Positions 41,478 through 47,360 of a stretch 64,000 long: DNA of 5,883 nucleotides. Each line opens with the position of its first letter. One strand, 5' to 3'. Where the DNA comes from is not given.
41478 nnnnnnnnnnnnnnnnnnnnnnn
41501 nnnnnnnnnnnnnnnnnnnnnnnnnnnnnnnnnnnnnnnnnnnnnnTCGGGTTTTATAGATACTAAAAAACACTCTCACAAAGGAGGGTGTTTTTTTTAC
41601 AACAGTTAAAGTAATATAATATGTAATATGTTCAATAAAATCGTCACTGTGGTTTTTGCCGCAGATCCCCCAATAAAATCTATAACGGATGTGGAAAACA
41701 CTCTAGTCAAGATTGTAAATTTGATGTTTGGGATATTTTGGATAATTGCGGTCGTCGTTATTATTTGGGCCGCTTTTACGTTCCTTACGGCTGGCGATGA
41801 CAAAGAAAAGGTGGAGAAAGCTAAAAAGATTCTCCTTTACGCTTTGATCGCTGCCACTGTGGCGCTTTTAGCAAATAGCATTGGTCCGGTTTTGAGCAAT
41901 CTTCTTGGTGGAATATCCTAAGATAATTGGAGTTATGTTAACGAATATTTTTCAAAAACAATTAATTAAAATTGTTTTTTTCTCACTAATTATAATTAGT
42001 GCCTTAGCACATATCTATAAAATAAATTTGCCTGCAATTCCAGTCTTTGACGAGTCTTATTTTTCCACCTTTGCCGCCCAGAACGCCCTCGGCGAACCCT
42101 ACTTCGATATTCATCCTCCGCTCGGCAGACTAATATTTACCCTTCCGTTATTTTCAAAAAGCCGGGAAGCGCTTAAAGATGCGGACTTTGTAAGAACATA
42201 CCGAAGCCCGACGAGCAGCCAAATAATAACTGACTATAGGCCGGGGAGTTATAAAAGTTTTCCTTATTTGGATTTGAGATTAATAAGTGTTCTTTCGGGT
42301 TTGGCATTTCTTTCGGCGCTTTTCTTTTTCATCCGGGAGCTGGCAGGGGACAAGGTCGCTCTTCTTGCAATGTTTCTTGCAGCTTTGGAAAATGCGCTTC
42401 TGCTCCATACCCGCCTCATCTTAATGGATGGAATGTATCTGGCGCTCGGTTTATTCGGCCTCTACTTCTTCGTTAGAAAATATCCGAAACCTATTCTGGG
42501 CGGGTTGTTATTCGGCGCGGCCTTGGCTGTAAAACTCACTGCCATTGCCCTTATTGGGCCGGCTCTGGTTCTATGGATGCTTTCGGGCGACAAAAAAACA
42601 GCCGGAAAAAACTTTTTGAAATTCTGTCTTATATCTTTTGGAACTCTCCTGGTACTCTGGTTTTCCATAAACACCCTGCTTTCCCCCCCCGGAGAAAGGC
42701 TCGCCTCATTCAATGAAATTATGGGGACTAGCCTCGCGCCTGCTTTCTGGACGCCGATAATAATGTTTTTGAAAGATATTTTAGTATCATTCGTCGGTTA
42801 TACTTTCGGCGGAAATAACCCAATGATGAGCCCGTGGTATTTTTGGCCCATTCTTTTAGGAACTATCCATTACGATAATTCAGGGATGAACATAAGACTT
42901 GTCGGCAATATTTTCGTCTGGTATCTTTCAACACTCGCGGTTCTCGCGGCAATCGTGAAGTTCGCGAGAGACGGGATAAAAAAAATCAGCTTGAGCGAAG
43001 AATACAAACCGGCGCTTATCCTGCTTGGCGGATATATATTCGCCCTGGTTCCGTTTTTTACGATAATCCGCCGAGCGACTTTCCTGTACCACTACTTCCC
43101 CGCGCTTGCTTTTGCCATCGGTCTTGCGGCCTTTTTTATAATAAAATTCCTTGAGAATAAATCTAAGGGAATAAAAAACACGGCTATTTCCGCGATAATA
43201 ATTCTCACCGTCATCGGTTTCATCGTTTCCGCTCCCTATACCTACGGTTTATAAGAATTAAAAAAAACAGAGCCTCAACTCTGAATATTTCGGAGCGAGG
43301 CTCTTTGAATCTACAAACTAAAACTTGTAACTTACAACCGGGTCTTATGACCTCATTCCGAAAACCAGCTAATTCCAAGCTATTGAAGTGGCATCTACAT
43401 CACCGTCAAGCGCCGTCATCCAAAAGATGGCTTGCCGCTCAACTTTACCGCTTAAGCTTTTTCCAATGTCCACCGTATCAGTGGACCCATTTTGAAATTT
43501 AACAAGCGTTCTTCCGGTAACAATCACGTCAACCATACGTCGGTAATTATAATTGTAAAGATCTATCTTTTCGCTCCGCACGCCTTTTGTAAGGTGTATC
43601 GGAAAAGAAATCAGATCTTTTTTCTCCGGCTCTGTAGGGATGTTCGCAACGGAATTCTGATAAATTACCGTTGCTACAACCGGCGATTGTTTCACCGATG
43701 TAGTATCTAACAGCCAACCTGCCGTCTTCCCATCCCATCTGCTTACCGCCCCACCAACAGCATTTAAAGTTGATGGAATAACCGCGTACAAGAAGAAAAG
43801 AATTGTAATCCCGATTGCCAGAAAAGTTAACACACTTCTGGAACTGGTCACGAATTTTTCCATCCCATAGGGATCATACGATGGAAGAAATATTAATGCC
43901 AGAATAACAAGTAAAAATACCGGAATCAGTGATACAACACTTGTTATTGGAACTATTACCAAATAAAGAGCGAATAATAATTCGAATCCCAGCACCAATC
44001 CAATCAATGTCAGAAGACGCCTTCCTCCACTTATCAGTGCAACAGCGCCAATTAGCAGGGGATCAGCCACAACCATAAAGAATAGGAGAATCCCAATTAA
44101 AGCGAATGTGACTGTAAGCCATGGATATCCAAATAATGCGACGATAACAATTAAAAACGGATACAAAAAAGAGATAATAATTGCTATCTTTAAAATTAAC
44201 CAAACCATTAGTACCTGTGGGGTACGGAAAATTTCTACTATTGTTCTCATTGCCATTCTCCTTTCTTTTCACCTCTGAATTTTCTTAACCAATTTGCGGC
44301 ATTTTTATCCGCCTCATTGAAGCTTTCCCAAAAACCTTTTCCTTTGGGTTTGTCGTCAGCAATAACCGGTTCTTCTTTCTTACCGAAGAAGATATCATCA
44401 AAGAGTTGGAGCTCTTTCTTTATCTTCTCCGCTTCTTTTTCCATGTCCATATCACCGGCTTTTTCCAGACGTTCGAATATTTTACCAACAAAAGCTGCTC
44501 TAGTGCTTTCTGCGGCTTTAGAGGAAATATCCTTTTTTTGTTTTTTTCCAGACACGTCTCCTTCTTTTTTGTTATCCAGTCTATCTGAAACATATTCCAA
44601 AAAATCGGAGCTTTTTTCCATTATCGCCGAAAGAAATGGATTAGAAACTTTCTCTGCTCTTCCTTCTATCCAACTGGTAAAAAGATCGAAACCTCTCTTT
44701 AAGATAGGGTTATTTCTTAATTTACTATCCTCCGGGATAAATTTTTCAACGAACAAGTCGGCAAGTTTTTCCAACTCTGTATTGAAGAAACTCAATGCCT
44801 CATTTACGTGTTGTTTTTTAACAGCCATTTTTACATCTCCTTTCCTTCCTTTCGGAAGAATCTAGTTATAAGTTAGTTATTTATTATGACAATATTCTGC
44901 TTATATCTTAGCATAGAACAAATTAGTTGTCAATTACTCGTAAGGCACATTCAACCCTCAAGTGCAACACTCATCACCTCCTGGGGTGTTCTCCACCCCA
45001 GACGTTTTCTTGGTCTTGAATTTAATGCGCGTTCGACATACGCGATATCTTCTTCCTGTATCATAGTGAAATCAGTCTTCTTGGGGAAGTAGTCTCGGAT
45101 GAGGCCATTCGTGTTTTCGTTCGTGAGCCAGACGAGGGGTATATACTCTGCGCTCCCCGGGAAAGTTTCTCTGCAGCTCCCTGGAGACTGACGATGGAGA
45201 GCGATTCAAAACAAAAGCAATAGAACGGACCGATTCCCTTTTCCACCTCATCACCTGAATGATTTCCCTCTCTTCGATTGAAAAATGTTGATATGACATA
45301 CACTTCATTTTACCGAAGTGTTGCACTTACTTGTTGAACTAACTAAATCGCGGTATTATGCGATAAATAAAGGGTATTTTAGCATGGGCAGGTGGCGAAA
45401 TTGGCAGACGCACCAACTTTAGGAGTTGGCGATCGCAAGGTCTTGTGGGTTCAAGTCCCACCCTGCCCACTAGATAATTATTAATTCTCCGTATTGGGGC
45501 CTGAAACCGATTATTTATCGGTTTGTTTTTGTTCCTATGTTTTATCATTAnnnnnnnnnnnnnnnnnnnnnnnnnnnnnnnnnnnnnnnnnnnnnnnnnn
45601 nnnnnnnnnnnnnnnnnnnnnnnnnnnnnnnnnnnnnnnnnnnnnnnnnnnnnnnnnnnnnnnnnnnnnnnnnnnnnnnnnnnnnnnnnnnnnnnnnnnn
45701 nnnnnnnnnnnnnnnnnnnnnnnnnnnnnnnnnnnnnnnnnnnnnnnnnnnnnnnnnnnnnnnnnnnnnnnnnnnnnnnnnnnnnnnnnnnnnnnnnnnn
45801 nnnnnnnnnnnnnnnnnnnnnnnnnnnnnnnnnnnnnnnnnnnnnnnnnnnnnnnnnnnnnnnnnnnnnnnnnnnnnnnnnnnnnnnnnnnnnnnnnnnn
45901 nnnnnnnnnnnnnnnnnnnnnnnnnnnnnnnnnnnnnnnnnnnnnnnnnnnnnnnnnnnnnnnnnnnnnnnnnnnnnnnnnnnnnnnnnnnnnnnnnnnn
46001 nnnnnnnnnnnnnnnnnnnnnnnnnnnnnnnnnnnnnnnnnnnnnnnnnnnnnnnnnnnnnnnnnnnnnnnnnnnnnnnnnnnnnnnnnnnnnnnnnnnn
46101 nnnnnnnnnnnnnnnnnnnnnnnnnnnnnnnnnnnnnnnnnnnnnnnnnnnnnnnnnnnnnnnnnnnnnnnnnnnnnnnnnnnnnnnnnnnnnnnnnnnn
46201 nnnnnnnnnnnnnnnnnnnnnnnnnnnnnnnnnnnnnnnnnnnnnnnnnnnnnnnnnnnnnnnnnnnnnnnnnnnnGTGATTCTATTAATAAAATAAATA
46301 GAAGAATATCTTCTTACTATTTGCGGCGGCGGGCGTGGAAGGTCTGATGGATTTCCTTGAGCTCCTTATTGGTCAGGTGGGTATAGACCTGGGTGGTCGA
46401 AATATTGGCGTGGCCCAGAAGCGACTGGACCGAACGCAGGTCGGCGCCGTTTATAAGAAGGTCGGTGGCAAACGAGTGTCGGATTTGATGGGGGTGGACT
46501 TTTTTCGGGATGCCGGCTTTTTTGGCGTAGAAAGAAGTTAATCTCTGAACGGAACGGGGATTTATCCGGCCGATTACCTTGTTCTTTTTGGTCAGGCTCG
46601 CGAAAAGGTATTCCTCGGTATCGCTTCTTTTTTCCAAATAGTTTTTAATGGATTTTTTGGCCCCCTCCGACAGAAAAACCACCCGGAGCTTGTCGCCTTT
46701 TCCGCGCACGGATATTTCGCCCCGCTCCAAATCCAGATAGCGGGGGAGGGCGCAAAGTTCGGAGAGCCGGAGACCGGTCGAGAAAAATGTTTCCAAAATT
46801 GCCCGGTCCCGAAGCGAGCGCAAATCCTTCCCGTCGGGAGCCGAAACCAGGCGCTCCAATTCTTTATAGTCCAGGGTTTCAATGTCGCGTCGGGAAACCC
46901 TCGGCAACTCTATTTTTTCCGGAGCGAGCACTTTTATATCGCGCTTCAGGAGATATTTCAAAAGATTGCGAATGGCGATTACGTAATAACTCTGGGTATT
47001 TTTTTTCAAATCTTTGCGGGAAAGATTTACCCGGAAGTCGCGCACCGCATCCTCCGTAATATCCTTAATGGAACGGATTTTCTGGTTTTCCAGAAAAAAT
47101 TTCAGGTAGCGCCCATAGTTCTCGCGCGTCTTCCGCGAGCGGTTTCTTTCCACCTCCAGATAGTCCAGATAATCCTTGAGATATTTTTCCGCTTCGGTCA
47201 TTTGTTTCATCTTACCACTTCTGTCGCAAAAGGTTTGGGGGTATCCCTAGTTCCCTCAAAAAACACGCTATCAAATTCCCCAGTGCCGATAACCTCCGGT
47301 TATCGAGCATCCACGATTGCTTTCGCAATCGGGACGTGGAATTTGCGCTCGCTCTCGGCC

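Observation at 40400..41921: Array of four tandem paralogous VirB2/TrbC-like pilin genes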

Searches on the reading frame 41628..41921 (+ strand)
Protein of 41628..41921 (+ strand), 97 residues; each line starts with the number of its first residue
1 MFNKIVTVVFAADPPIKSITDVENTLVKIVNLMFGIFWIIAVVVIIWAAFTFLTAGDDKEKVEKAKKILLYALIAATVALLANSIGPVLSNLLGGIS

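Call 3: search_protein_families(library=pfam, proteins=[window:41628-41921:+], max_evalue=1)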
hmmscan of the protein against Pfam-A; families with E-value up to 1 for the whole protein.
window:41628-41921:+ (97 aa): 11 families
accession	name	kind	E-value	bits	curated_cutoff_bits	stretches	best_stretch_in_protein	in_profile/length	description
PF18895.5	T4SS_pilin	-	2.1e-12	47.3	26.6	1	22-86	5-68/71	Type IV secretion system pilin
PF04956.18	TrbC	-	1.5e-05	25.5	27.9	1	7-85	20-94/98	TrbC/VIRB2 pilin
PF01554.23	MatE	-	0.00023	21.4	24.9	1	18-89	64-135/161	MatE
PF24867.1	DUF7733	-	0.0023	18.2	27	1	24-82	18-77/194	Domain of unknown function (DUF7733)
PF04791.21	LMBR1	-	0.0043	16.4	31.9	1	25-65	348-379/510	LMBR1-like membrane protein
PF20556.3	DUF6768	-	0.014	15.6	27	1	19-76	32-89/123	Family of unknown function (DUF6768)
PF13664.11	DUF4149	-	0.016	15.9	24.6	1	30-84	34-86/102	Domain of unknown function (DUF4149)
PF06664.17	WLS-like_TM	-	0.021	14.6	28.3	1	15-84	140-208/247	Wntless-like, transmembrane domain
PF09716.15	ETRAMP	-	0.16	12.4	29.1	1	58-86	43-71/81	Malarial early transcribed membrane protein (ETRAMP)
PF09889.16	DUF2116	-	0.42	11.1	26.8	0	29-46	38-55/59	Probable treble clef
PF06480.20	FtsH_ext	-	0.45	11.2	25.5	0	36-56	2-22/103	FtsH Extracellular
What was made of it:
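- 41628..41921 (+): Pilin paralog 4 (class 3/4, 97 aa) with a very short N-terminal leader. PF04956 scores 25.5 bits, just under its cut-off (call 3).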

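Call 4: search_protein_families(library=ncbifam, proteins=[window:41628-41921:+], max_evalue=1)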
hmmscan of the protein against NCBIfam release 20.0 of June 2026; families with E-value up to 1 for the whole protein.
window:41628-41921:+ (97 aa): 10 families
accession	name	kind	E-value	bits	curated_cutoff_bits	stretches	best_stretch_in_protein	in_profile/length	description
NF045849.1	ICE_MMCAP2_0565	equivalog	1.1e-06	28.2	40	1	19-89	2-76/80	Mbov_0395 family pilin-like conjugal transfer protein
NF009523.0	PRK12884.1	equivalog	0.0003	20.1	269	1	26-84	220-277/279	prenyltransferase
NF047675.1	TeichurnBiosyTuaE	equivalog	0.00046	19.3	400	1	18-92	386-459/488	teichuronic acid biosynthesis protein TuaE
NF045890.1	conj_pls20_p028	equivalog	0.008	15.1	150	1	26-81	58-108/377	pLS20_p028 family conjugation system transmembrane protein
NF010235.0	PRK13682.2-6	equivalog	0.033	14.5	83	1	28-50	29-51/61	hypothetical protein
TIGR01495.1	ETRAMP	paralog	0.065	13.2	32.75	1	55-85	38-68/85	ETRAMP family protein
TIGR02978.1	phageshock_pspC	equivalog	0.12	12.3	104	1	19-67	23-72/121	envelope stress response membrane protein PspC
TIGR03943.1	TIGR03943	equivalog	0.18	11.2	88.8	1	33-81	13-69/221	TIGR03943 family putative permease subunit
NF046000.1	MAG1210_fam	subfamily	0.21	10.2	275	1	24-82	56-117/550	MAG1210 family protein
NF041554.1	SA1362_fam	subfamily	0.24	11.6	42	1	29-65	24-64/70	SA1362 family protein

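Call 54: search_protein_families(library=phrogs, proteins=[window:41628-41921:+], max_evalue=0.1)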
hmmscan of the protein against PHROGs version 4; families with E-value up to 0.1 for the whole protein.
window:41628-41921:+ (97 aa): 2 families
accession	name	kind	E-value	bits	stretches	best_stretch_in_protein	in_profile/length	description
phrog_200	-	other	0.025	14.7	1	22-85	32-101/379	lipoprotein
phrog_15605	-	unknown function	0.027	15.6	1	5-62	11-68/74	-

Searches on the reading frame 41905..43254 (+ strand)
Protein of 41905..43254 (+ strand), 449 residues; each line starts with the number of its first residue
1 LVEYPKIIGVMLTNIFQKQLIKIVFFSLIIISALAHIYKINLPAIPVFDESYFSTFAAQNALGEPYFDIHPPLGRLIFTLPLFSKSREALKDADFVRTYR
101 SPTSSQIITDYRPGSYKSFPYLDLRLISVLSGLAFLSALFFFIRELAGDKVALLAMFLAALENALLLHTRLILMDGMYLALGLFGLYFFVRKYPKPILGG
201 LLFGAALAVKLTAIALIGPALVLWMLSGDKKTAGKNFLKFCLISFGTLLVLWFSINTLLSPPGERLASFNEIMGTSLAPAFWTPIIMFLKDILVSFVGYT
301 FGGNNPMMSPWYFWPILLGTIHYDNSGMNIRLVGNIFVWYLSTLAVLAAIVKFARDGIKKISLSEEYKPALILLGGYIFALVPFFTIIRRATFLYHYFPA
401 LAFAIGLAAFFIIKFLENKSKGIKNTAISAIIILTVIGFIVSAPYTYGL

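Call 3: search_protein_families(library=pfam, proteins=[window:41905-43254:+], max_evalue=1)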
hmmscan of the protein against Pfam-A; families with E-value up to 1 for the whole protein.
window:41905-43254:+ (449 aa): 3 families
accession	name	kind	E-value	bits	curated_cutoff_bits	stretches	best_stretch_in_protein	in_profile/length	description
PF16192.10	PMT_4TMC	-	2.1e-21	76.8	32.4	1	304-449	22-186/202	C-terminal four TMM region of protein-O-mannosyltransferase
PF02366.24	PMT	-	2.5e-14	53.9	22.7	1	28-226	3-198/245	Dolichyl-phosphate-mannose-protein mannosyltransferase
PF13231.12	PMT_2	-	9.2e-05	23.1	26.1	1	124-250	24-154/160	Dolichyl-phosphate-mannose-protein mannosyltransferase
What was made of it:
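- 41935..43254 (+): PMT-family (GT39-like) membrane glycosyltransferase, 13 nt after paralog 4. It may be co-transcribed. That the pilins are its substrate is speculative. PF02366 hits at 2.5e-14 and PF16192 at 2.1e-21 (call 3).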

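Call 4: search_protein_families(library=ncbifam, proteins=[window:41905-43254:+], max_evalue=1)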
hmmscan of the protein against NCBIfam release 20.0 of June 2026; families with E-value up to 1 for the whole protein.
window:41905-43254:+ (449 aa): 0 families

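Call 47: search_protein_families(library=pfam, alignment_id=A3, max_evalue=0.001)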
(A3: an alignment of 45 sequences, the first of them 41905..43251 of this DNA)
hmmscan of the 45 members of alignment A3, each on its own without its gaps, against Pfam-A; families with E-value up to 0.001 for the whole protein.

A. member 1, window:41905-43251:+ (449 aa): 3 families
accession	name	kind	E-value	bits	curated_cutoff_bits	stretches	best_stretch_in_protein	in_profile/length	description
PF16192.10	PMT_4TMC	-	2.1e-21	76.8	32.4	1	304-449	22-186/202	C-terminal four TMM region of protein-O-mannosyltransferase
PF02366.24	PMT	-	2.5e-14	53.9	22.7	1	28-226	3-198/245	Dolichyl-phosphate-mannose-protein mannosyltransferase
PF13231.12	PMT_2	-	9.2e-05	23.1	26.1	1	124-250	24-154/160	Dolichyl-phosphate-mannose-protein mannosyltransferase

B. families by the number of members that match (of 45 scanned): 17 families
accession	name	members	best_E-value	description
PF02366.24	PMT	11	4.6e-26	Dolichyl-phosphate-mannose-protein mannosyltransferase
PF16192.10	PMT_4TMC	11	1.3e-23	C-terminal four TMM region of protein-O-mannosyltransferase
PF13231.12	PMT_2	8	1.4e-08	Dolichyl-phosphate-mannose-protein mannosyltransferase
PF09594.16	GT87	2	0.0001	Glycosyltransferase family 87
PF00589.27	Phage_integrase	1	2.1e-39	Phage integrase family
PF00535.33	Glycos_transf_2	1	3.8e-24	Glycosyl transferase family 2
PF00011.27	HSP20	1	2.5e-21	Hsp20/alpha crystallin family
PF08843.17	AbiEii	1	1.1e-13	Nucleotidyl transferase AbiEii toxin, Type IV TA system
PF02899.23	Phage_int_SAM_1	1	5.9e-13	Phage integrase, N-terminal SAM-like domain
PF13641.12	Glyco_tranf_2_3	1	2.1e-11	Glycosyltransferase like family 2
PF13632.12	Glyco_trans_2_3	1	4.8e-10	Glycosyl transferase family group 2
PF10111.15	Glyco_tranf_2_2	1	1e-06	Glycosyltransferase like family 2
PF13506.12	Glyco_transf_21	1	2.9e-06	Glycosyl transferase family 21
PF13495.12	Phage_int_SAM_4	1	2.4e-05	Phage integrase, N-terminal SAM-like domain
PF03155.21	Alg6_Alg8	1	0.00039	ALG6, ALG8 glycosyltransferase family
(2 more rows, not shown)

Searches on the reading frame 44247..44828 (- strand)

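Call 3: search_protein_families(library=pfam, proteins=[window:44247-44828:-], max_evalue=1)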
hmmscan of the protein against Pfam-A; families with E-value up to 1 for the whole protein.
window:44247-44828:- (193 aa): 2 families
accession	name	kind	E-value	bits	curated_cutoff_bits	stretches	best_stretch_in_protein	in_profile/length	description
PF12977.12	DUF3861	-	0.016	15.9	27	1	115-168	34-86/90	Domain of Unknown Function with PDB structure (DUF3861)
PF18712.6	DUF5644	-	0.045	14.2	25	1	38-81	39-82/109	Family of unknown function (DUF5644)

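Call 4: search_protein_families(library=ncbifam, proteins=[window:44247-44828:-], max_evalue=1)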
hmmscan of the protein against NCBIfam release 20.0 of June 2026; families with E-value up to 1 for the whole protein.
window:44247-44828:- (193 aa): 1 family
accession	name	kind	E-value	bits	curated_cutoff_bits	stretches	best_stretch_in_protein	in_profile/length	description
TIGR00653.1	GlnA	equivalog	0.028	13.2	429.15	1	110-189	82-164/462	type I glutamate--ammonia ligase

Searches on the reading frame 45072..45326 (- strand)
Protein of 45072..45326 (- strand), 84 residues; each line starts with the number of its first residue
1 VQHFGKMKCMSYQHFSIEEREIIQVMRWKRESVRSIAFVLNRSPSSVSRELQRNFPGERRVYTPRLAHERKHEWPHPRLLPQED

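Call 10: search_protein_families(library=pfam, proteins=[window:45072-45326:-], max_evalue=0.01)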
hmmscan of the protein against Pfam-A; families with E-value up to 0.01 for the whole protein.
window:45072-45326:- (84 aa): 2 families
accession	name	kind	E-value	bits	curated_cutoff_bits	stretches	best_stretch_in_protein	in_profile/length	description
PF13936.12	HTH_38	-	9.8e-15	54.5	27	1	11-54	1-44/44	Helix-turn-helix domain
PF08281.18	Sigma70_r4_2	-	0.0051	16.9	25.7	1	18-53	14-49/54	Sigma-70, region 4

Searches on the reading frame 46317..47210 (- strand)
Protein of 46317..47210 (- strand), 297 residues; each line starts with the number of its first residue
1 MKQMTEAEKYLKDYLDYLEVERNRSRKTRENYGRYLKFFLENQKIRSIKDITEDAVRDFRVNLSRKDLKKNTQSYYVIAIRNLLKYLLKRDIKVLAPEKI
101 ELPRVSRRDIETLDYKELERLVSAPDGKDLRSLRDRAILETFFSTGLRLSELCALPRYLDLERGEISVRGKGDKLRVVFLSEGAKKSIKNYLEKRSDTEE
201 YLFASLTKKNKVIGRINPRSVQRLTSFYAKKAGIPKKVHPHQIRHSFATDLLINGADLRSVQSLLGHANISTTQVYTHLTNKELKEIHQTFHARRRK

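Call 9: search_protein_families(library=pfam, proteins=[window:46317-47210:-], max_evalue=0.001)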
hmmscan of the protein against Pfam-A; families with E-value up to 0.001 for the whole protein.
window:46317-47210:- (297 aa): 4 families
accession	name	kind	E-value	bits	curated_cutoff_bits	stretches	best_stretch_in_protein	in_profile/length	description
PF00589.27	Phage_integrase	-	4.6e-40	137.6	27.1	1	112-282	2-171/172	Phage integrase family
PF02899.23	Phage_int_SAM_1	-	4.1e-12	46.6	22.3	1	11-90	1-82/83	Phage integrase, N-terminal SAM-like domain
PF13102.12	Phage_int_SAM_5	-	1.6e-06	28.8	22.3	1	10-93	5-88/98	Phage integrase SAM-like domain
PF13495.12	Phage_int_SAM_4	-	4.2e-06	27.5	27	1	12-93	3-84/85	Phage integrase, N-terminal SAM-like domain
